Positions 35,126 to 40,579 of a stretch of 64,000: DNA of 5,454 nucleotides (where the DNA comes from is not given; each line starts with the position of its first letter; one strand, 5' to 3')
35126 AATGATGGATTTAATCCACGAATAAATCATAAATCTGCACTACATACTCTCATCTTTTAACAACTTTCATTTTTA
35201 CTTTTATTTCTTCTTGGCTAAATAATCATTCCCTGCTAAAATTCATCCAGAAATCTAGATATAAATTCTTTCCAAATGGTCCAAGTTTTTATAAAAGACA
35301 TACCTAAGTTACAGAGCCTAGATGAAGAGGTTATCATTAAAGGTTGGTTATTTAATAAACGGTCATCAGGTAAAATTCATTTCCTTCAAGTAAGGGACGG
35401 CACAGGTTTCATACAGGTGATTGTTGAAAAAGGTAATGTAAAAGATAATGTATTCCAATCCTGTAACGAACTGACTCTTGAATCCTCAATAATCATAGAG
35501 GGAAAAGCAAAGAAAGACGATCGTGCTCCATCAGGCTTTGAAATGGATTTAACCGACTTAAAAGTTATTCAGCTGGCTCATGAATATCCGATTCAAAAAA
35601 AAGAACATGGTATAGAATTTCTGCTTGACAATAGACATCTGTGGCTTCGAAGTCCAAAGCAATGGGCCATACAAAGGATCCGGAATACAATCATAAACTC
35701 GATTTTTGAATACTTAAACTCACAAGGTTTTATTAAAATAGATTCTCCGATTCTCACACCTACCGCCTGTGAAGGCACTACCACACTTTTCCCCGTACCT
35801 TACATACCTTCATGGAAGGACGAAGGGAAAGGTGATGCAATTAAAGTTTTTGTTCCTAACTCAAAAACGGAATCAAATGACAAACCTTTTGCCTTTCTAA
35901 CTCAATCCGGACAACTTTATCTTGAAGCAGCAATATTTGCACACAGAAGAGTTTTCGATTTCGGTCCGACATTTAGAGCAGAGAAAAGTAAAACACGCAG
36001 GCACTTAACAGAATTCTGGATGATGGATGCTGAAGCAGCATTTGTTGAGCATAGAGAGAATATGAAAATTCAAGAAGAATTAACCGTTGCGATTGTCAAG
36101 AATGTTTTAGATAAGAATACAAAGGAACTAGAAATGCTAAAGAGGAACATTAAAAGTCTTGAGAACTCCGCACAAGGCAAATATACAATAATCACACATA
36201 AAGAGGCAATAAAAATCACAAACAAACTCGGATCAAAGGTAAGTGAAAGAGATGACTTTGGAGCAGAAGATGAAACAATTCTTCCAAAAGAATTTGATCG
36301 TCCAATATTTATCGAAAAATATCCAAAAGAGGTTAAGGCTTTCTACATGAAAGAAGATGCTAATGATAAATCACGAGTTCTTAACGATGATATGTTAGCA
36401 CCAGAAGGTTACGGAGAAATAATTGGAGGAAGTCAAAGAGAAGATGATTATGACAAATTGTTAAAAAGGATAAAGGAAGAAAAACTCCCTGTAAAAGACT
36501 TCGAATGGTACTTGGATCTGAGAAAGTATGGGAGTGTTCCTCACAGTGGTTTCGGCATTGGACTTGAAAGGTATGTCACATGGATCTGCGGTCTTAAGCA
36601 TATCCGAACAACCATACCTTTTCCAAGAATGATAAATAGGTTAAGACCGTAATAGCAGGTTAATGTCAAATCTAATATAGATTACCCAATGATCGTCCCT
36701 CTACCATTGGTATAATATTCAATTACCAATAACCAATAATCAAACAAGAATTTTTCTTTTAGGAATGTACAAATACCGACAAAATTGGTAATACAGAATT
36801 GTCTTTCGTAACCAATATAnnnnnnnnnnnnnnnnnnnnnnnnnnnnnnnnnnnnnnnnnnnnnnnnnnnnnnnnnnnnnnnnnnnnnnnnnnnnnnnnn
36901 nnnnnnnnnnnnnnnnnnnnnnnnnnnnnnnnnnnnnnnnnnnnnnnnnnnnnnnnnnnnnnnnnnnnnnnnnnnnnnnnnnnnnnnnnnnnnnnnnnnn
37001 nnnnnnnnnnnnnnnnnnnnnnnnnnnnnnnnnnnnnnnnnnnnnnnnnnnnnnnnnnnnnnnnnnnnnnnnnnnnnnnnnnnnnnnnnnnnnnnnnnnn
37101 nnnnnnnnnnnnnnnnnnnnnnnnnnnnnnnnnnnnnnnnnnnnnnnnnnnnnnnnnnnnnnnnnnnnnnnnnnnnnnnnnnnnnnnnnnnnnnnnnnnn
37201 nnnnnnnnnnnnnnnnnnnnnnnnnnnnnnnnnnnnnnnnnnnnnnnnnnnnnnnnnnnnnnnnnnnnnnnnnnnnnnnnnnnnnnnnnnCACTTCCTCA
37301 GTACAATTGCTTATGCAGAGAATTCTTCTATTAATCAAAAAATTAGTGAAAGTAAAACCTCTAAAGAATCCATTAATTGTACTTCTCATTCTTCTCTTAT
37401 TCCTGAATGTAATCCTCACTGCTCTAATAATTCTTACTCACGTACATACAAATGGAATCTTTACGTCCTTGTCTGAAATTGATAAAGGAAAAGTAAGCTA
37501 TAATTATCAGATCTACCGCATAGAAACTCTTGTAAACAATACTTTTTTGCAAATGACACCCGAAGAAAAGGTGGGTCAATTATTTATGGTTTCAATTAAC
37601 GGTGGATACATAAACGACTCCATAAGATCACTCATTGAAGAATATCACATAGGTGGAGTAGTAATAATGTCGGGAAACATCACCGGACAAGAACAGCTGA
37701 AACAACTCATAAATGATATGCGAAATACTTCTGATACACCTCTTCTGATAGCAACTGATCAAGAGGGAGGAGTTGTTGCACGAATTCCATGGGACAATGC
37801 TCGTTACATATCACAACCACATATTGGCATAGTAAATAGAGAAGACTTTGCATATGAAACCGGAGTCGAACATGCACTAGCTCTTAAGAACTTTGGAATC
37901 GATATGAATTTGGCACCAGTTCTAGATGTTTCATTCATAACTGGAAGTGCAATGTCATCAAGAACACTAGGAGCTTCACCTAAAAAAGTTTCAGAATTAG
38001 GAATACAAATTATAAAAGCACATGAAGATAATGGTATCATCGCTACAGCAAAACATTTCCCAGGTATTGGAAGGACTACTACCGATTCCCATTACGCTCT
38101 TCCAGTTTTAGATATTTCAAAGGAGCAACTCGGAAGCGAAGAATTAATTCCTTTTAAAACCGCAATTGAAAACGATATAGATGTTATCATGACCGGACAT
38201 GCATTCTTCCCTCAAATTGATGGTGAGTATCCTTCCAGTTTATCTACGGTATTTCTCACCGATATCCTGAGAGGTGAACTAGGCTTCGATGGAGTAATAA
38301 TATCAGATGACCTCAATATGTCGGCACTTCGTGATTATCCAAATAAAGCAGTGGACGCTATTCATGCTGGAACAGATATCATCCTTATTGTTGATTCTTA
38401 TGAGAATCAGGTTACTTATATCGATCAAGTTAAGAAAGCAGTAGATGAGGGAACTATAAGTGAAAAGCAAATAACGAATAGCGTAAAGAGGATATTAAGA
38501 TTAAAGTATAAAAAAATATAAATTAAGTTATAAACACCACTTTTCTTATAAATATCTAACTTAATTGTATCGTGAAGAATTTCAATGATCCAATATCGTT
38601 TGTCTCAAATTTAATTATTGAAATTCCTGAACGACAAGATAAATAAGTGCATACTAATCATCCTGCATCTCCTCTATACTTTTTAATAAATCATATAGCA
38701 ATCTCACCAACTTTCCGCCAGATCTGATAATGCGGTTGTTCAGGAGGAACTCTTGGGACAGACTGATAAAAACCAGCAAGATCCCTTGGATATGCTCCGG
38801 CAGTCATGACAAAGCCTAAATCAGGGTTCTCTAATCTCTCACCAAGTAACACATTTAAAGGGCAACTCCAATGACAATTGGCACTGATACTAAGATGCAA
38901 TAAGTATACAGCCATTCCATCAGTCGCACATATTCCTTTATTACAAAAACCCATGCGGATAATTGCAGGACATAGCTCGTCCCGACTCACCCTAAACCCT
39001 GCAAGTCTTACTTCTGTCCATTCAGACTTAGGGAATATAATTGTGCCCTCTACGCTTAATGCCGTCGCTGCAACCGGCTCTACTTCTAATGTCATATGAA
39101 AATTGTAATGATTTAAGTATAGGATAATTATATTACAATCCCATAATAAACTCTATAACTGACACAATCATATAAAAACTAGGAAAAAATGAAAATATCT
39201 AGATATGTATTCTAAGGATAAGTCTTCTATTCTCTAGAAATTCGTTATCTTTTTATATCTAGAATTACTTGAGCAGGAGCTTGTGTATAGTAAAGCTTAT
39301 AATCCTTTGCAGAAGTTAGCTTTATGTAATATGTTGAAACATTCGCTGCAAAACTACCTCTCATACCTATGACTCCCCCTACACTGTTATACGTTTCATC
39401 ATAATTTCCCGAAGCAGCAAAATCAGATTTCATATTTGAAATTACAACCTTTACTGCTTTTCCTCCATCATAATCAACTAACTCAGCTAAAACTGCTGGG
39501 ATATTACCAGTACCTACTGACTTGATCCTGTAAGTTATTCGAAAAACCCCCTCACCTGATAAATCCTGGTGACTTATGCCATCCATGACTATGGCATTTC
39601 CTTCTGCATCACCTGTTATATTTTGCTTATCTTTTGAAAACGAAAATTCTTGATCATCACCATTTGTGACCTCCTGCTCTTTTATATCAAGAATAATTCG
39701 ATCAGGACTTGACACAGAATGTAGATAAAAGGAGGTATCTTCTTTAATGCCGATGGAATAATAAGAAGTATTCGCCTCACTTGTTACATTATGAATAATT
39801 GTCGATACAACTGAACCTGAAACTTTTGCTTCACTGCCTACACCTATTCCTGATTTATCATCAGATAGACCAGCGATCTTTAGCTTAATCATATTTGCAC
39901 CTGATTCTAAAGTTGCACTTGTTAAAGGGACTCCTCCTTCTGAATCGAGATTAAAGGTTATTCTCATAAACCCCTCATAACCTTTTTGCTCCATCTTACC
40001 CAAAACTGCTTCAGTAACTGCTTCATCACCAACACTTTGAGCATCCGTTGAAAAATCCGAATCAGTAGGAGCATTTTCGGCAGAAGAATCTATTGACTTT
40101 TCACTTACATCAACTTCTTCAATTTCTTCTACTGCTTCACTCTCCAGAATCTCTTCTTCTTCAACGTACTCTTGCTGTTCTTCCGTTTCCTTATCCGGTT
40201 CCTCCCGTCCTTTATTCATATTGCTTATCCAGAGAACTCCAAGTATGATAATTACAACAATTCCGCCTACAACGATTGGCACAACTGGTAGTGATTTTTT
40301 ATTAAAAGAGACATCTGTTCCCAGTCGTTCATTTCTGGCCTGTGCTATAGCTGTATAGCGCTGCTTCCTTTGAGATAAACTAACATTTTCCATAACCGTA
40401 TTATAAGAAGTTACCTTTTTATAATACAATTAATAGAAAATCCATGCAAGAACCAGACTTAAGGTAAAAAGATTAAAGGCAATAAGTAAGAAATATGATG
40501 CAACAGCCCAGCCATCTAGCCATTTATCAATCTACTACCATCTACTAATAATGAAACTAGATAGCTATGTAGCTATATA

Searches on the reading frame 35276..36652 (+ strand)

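Call 32: search_protein_families(library=pfam, proteins=[window:35276-36652:+], max_evalue=0.001)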
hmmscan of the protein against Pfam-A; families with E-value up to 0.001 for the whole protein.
window:35276-36652:+ (458 aa): 2 families
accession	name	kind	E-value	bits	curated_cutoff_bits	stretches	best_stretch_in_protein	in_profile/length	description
PF00152.25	tRNA-synt_2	-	8.9e-71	238.9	25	1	114-452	3-307/308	tRNA synthetases class II (D, K and N)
PF01336.31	tRNA_anti-codon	-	1.6e-14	54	27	1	19-98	1-75/75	OB-fold nucleic acid binding domain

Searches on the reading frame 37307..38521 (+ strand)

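Call 32: search_protein_families(library=pfam, proteins=[window:37307-38521:+], max_evalue=0.001)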
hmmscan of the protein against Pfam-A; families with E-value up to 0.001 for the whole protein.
window:37307-38521:+ (404 aa): 1 family
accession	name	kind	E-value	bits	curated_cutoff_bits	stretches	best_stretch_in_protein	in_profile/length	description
PF00933.27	Glyco_hydro_3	-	1.4e-76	258.4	27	1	86-399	3-316/316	Glycosyl hydrolase family 3 N terminal domain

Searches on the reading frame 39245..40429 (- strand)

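Call 32: search_protein_families(library=pfam, proteins=[window:39245-40429:-], max_evalue=0.001)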
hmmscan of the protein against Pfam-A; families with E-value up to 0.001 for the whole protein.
window:39245-40429:- (394 aa): 1 family
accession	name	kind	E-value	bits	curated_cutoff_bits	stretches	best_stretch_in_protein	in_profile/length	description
PF24837.1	AMIN-like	-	6e-05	23.6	27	0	202-250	80-128/129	AMIN-like domain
